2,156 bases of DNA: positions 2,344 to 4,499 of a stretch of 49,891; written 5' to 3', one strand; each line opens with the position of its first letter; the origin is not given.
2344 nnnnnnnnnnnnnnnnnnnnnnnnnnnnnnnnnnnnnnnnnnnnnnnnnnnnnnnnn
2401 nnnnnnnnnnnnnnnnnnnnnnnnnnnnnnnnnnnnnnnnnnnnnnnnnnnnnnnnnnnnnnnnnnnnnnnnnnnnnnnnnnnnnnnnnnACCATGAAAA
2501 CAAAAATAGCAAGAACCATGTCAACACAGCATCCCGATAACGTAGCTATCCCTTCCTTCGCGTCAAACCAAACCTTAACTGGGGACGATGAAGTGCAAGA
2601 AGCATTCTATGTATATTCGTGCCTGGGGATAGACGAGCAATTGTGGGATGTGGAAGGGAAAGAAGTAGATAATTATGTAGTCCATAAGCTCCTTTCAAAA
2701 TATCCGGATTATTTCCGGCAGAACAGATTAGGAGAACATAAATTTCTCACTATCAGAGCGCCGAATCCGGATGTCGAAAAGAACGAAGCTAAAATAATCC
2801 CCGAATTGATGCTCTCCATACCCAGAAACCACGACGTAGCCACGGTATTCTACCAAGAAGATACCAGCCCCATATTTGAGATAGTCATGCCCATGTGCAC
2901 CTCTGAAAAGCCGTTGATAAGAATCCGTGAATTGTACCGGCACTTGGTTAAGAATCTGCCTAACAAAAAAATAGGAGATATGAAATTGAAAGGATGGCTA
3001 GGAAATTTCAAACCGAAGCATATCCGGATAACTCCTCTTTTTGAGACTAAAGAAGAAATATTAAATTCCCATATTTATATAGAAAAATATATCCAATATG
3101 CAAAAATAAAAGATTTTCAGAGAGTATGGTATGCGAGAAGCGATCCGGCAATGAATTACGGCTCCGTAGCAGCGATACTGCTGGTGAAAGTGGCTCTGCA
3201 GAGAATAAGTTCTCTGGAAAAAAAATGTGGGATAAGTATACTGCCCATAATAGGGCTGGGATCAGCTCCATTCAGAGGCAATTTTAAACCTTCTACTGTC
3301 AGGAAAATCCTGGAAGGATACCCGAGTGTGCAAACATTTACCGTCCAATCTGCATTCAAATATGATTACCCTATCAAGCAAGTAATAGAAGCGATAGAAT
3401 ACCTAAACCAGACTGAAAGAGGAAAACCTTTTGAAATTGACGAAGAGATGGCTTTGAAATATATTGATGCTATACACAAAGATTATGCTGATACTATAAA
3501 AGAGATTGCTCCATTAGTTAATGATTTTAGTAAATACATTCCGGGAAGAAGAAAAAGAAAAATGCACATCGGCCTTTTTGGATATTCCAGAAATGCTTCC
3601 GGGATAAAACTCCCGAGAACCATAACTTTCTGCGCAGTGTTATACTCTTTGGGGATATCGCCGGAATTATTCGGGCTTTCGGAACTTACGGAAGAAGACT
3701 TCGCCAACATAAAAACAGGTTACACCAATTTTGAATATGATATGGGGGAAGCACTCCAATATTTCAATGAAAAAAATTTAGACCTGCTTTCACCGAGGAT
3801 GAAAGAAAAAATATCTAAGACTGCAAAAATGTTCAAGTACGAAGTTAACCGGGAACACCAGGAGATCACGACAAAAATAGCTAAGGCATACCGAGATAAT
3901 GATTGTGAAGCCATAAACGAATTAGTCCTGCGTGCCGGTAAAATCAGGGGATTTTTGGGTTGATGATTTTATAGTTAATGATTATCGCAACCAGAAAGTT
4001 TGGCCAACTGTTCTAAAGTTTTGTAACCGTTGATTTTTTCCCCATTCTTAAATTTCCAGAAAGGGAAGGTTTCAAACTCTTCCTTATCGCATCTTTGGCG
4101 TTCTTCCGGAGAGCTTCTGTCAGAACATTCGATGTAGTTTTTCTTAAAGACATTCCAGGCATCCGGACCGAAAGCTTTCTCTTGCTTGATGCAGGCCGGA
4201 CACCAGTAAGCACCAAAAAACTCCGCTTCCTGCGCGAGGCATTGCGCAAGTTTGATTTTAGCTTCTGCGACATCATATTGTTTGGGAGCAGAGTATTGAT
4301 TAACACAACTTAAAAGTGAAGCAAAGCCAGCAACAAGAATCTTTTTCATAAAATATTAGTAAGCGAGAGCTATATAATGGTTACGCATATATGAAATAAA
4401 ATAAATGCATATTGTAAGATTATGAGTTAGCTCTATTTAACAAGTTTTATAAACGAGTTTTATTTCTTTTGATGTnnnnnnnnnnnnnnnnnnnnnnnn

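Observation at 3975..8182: Compact extracytoplasmic disulfide/redox module: Trx-like, cupredoxin-DoxX-VKOR operon, DsbA-like, second DoxX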

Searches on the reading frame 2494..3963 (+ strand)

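Call 3: search_protein_families(library=pfam, proteins=[window:2494-3963:+], max_evalue=0.1)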
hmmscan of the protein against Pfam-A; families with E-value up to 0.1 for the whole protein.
window:2494-3963:+ (489 aa): 2 families
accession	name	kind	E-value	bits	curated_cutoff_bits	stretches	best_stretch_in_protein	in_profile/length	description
PF14010.12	PEPcase_2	-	3.9e-170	567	25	1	5-489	1-493/493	Phosphoenolpyruvate carboxylase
PF08385.17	DHC_N1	-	0.003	16.7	28.3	1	286-469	184-314/562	Dynein heavy chain, N-terminal region 1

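Call 4: search_protein_families(library=ncbifam, proteins=[window:2494-3963:+], max_evalue=0.1)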
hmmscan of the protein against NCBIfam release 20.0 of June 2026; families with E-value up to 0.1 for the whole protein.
window:2494-3963:+ (489 aa): 2 families
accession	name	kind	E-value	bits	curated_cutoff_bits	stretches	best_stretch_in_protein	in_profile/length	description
TIGR02751.1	PEPCase_arch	equivalog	3.8e-166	553.9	146.05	1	5-489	1-506/506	phosphoenolpyruvate carboxylase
TIGR02220.1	phg_TIGR02220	hypoth_equivalog_domain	0.00017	21.9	66.65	0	441-472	10-41/77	phage conserved hypothetical protein, C-terminal domain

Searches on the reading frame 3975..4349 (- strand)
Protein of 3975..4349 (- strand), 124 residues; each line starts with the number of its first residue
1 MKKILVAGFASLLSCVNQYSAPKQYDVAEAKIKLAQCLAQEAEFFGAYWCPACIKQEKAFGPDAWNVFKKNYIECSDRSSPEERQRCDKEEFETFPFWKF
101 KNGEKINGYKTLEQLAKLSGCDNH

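Call 3: search_protein_families(library=pfam, proteins=[window:3975-4349:-], max_evalue=0.1)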
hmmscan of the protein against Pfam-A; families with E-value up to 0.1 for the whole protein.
window:3975-4349:- (124 aa): 2 families
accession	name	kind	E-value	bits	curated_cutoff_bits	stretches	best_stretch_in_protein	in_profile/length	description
PF12417.13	DUF3669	-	0.02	15.2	22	1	45-78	28-60/66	Zinc finger protein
PF13098.12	Thioredoxin_2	-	0.052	14.3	27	1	44-118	11-103/104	Thioredoxin-like domain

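Call 4: search_protein_families(library=ncbifam, proteins=[window:3975-4349:-], max_evalue=0.1)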
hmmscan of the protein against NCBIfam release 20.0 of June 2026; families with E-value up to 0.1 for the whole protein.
window:3975-4349:- (124 aa): 0 families

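Call 8: list_cluster_members(proteins=[window:3975-4349:-, window:4476-4901:+, window:4898-5263:+, window:5260-5670:+, window:5730-6227:+, window:6305-7009:+, window:7102-7713:+, window:7781-8182:-, window:2494-3963:+, window:8722-9438:+])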
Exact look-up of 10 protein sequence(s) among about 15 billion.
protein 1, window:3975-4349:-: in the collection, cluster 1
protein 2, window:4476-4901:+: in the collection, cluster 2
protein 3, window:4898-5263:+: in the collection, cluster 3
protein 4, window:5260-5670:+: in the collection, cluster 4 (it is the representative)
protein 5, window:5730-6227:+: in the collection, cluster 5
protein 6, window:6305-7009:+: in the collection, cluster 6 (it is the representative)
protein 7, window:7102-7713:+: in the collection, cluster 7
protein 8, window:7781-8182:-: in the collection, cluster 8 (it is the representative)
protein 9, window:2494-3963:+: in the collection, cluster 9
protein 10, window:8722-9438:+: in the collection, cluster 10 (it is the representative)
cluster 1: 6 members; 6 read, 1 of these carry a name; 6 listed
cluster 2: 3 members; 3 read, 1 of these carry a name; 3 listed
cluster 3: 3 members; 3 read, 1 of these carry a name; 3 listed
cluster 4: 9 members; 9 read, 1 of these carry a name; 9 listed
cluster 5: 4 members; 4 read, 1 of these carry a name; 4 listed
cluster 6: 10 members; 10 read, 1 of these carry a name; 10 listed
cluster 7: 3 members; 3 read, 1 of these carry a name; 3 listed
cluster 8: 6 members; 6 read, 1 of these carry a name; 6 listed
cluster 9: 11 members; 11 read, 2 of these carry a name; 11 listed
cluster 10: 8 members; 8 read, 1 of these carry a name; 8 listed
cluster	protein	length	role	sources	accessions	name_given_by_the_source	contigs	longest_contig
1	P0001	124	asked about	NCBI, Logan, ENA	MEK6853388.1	MAG: hypothetical protein AABX64_01775 [Nanoarchaeota archaeon]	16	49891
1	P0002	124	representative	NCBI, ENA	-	-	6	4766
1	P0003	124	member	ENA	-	-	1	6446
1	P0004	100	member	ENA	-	-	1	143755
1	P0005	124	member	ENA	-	-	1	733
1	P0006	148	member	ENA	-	-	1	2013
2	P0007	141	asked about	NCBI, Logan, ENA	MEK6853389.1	MAG: plastocyanin/azurin family copper-binding protein [Nanoarchaeota archaeon]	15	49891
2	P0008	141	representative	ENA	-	-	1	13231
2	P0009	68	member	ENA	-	-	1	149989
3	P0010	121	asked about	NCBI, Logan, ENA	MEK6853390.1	MAG: hypothetical protein AABX64_01785 [Nanoarchaeota archaeon]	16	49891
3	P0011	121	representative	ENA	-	-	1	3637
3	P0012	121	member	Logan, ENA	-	-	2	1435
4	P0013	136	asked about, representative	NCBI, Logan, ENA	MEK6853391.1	MAG: vitamin K epoxide reductase family protein [Nanoarchaeota archaeon]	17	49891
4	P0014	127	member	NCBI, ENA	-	-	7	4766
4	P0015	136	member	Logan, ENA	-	-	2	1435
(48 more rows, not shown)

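Call 43: search_solved_structures(query=window:3975-4349:-, max_evalue=10, show_alignments=3)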
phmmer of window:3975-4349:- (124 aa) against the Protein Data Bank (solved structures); distinct sequences matched with E-value up to 10: 17.
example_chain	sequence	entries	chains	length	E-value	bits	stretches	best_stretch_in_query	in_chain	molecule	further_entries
3kp8_A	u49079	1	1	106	8.3e-10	41.8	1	42-120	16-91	VKORC1/thioredoxin domain protein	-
4nv2_A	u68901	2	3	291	1.3e-09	41.2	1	8-120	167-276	VKORC1/thioredoxin domain protein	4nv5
3kp9_A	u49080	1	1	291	1.4e-09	41.1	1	8-120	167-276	VKORC1/thioredoxin domain protein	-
4nv6_A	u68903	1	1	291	2.5e-08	37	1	8-120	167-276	VKORC1/thioredoxin domain protein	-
2jfd_A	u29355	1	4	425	0.046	16.8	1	8-88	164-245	FATTY ACID SYNTHASE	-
2jfk_A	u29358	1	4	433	0.047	16.8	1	8-88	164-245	FATTY ACID SYNTHASE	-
9b7z_A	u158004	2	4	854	0.11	15.6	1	8-88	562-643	Fatty acid synthase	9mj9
3hhd_A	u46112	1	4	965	0.13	15.3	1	8-88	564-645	Fatty acid synthase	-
2diy_A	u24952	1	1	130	0.18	14.9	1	42-107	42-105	Thioredoxin-like protein 2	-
2wz9_A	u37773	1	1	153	0.27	14.3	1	42-107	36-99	GLUTAREDOXIN-3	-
5wi2_A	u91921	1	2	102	0.33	14.1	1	33-93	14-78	cDNA FLJ56409, highly similar to Serine/threonine-protein kinase Chk1 (EC 2.7.11.1)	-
8vf7_A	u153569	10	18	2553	0.34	14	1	8-88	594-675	Fatty acid synthase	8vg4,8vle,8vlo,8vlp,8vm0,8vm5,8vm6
8vf7_B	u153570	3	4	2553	0.34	14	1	8-88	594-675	Fatty acid synthase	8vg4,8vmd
29te_B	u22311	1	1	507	0.42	13.7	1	42-116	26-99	Protein disulfide-isomerase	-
9tpa_B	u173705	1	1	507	0.42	13.7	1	42-116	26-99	Protein disulfide-isomerase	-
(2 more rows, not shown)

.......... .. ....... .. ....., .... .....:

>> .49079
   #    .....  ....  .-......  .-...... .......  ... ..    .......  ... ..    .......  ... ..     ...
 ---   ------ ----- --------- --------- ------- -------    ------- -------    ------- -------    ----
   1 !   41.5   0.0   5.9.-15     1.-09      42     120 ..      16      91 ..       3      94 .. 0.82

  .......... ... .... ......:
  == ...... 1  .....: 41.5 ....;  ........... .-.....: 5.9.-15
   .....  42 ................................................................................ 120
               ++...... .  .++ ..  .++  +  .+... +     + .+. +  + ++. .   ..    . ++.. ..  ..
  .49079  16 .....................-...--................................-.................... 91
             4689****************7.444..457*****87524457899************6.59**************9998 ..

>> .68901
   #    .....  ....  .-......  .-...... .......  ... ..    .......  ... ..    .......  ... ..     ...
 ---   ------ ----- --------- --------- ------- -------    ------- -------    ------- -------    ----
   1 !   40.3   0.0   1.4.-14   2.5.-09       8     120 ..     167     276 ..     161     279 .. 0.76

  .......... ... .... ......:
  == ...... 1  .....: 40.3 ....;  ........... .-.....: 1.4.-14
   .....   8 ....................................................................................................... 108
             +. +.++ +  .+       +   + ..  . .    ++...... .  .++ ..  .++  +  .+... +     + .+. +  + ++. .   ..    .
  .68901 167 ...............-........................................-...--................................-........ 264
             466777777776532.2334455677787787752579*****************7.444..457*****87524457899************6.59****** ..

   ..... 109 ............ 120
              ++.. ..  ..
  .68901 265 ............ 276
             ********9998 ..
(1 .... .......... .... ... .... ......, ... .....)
